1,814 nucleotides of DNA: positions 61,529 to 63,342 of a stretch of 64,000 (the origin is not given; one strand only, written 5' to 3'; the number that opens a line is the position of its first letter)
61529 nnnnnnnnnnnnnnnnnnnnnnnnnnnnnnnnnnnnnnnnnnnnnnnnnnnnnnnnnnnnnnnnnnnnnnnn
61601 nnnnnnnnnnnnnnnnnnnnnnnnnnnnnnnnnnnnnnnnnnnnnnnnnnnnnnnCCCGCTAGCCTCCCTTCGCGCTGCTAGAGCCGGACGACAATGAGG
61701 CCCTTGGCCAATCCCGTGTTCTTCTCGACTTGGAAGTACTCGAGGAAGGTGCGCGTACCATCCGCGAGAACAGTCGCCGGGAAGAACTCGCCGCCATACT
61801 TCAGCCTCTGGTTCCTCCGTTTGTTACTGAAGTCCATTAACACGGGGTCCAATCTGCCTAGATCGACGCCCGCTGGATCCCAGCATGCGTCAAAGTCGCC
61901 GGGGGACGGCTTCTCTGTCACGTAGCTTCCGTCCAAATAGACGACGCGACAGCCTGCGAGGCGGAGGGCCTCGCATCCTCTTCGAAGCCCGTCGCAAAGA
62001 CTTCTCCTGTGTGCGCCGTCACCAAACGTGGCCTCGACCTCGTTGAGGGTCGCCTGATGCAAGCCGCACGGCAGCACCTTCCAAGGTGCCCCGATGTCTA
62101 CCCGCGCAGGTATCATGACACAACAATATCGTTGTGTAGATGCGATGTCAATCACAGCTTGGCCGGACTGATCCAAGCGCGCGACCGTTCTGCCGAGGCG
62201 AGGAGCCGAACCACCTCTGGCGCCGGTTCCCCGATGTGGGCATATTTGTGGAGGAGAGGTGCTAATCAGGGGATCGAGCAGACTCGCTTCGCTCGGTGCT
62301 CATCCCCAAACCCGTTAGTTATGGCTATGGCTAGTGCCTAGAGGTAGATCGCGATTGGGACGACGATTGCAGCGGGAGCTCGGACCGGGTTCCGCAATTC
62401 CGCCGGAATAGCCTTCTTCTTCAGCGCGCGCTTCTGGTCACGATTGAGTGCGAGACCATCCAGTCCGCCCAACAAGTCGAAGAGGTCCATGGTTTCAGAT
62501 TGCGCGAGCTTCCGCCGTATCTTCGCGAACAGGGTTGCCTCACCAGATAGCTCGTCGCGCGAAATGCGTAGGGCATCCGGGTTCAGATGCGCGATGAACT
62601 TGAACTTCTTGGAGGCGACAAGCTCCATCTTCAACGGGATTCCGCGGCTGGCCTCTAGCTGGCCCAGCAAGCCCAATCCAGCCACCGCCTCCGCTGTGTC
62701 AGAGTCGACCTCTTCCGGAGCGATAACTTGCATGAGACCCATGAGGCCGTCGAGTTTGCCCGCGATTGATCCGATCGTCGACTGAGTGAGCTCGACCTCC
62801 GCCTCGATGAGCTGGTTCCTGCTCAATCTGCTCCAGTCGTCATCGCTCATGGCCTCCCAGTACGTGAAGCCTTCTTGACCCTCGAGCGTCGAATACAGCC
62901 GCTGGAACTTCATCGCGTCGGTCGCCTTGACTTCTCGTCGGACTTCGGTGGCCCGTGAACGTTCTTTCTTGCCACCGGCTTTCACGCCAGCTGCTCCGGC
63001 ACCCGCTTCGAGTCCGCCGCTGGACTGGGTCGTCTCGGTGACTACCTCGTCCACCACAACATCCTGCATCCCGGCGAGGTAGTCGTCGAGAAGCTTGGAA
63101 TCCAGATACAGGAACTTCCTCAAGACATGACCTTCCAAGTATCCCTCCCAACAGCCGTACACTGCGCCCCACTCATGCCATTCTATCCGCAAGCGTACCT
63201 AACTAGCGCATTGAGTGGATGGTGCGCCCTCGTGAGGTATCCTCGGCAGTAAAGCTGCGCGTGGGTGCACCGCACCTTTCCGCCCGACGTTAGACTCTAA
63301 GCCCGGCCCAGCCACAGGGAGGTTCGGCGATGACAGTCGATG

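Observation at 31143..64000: Genomic island abutting tRNA-Sec (selC), packed with defense and TA modules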

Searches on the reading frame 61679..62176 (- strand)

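Call 7: search_protein_families(library=pfam, proteins=[window:61679-62176:-])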
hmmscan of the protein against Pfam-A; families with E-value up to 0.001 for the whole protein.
window:61679-62176:- (165 aa): 1 family
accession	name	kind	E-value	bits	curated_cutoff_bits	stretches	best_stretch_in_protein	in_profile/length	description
PF22014.2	DUF6932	-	9.3e-29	101.1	27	1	34-163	8-141/142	Family of unknown function (DUF6932)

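Call 71: search_protein_families(library=padloc, proteins=[window:61679-62176:-], max_evalue=0.001)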
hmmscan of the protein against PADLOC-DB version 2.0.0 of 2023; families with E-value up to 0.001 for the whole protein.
window:61679-62176:- (165 aa): 1 family
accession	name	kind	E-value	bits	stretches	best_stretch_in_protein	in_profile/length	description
PDLC04744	PDC-M63A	-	1.9e-08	32.4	1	35-164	10-148/152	-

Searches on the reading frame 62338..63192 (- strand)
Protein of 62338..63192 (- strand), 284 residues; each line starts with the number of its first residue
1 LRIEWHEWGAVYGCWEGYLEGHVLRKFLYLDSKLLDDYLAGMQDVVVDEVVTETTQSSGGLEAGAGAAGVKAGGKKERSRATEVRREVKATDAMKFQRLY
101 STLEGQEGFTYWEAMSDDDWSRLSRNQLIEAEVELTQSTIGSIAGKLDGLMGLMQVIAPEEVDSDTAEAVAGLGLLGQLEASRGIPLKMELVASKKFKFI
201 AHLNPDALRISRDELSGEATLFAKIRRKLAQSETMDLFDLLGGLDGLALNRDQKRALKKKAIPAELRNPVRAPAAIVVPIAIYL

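Call 7: search_protein_families(library=pfam, proteins=[window:62338-63192:-])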
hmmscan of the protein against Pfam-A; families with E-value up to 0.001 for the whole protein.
window:62338-63192:- (284 aa): 1 family
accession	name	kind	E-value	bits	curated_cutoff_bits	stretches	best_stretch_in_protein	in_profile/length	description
PF19952.5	DUF6414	-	1e-34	121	25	1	24-283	1-283/283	Domain of unknown function (DUF6414)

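Call 16: find_encoding_contigs(protein=window:62338-63192:-, flank=10000, max_places=6)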
Protein window:62338-63192:- (284 aa): no gene with exactly this product is on record in the collection.

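Call 71: search_protein_families(library=padloc, proteins=[window:62338-63162:-], max_evalue=0.001)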
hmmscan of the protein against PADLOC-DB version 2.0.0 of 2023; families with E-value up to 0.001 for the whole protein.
window:62338-63162:- (274 aa): 0 families
